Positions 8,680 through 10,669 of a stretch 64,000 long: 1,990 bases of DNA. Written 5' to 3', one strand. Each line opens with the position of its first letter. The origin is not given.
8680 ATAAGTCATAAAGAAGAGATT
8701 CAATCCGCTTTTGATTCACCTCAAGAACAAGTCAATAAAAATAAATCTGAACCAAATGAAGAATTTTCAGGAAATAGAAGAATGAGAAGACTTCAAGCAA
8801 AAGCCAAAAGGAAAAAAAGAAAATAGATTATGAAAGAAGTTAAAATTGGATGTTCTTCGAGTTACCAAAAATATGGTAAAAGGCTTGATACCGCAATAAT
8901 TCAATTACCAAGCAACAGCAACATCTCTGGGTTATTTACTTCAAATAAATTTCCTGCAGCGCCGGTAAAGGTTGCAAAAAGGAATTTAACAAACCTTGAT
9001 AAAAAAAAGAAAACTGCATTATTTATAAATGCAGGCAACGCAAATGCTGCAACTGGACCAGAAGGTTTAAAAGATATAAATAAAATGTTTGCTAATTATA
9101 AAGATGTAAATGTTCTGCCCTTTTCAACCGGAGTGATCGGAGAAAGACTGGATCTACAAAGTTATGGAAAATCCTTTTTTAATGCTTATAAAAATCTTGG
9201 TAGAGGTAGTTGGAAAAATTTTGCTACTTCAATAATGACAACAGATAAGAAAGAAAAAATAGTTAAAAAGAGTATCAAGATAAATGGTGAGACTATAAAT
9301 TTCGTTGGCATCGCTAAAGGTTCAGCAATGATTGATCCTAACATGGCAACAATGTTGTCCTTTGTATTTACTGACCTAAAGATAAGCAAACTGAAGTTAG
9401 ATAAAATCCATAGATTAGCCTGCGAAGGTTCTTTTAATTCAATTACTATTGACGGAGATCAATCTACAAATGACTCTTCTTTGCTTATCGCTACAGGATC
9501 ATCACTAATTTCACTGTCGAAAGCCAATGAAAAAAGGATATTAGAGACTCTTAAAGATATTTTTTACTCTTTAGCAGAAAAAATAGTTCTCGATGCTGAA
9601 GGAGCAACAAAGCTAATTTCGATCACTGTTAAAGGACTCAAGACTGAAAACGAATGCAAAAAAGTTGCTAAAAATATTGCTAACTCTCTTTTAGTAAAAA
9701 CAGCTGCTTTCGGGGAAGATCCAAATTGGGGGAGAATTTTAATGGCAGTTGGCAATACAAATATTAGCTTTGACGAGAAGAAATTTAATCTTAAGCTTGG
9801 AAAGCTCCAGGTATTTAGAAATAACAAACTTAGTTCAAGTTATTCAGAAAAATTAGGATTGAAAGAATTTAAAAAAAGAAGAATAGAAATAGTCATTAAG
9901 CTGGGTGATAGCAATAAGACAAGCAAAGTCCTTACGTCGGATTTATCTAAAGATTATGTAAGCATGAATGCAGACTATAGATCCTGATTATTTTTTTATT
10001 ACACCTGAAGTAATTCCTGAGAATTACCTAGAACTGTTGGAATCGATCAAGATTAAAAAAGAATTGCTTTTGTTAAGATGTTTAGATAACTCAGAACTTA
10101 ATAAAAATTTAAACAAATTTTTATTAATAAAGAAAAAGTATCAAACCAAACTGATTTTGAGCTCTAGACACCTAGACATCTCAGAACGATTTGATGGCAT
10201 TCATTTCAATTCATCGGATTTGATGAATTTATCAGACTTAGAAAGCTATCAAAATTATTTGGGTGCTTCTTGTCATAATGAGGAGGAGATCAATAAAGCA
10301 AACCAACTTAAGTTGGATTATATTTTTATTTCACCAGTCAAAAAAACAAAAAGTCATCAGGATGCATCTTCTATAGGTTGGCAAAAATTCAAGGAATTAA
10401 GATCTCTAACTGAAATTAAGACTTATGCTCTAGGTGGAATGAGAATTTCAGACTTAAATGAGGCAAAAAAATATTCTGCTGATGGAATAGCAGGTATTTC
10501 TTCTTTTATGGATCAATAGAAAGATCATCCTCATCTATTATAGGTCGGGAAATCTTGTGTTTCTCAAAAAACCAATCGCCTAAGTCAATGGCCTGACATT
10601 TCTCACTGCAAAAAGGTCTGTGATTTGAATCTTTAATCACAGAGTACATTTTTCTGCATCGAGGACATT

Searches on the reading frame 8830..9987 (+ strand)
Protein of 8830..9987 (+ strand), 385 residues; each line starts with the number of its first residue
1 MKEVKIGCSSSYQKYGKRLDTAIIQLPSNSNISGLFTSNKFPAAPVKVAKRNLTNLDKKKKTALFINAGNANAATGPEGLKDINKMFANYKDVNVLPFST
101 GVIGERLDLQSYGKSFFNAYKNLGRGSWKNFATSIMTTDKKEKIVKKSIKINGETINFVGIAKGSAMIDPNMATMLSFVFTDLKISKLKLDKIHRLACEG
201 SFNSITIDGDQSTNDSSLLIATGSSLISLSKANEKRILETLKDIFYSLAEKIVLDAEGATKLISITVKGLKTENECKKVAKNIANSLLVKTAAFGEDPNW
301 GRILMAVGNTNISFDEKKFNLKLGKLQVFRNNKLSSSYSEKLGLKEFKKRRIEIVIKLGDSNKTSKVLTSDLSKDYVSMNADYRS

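Call 36: search_protein_families(library=pfam, proteins=[window:8830-9987:+], max_evalue=0.00001)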
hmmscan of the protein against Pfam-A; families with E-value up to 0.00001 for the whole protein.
window:8830-9987:+ (385 aa): 1 family
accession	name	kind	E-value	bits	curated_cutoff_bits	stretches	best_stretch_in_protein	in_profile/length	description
PF01960.23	ArgJ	-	6.9e-118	394.1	32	1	16-385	11-377/377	ArgJ family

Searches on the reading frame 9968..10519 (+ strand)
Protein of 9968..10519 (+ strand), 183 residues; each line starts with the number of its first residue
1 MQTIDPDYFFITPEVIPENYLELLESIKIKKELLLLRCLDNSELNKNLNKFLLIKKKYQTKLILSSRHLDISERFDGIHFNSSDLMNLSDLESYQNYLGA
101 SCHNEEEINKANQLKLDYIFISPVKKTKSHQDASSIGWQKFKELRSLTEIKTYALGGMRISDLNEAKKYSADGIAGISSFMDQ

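Call 37: search_protein_families(library=pfam, proteins=[window:9968-10519:+], max_evalue=0.00001)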
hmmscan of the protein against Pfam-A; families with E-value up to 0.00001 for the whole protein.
window:9968-10519:+ (183 aa): 1 family
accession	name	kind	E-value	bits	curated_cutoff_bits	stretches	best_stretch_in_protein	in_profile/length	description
PF02581.23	TMP-TENI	-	1.9e-25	89.7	27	1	18-179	12-179/180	Thiamine monophosphate synthase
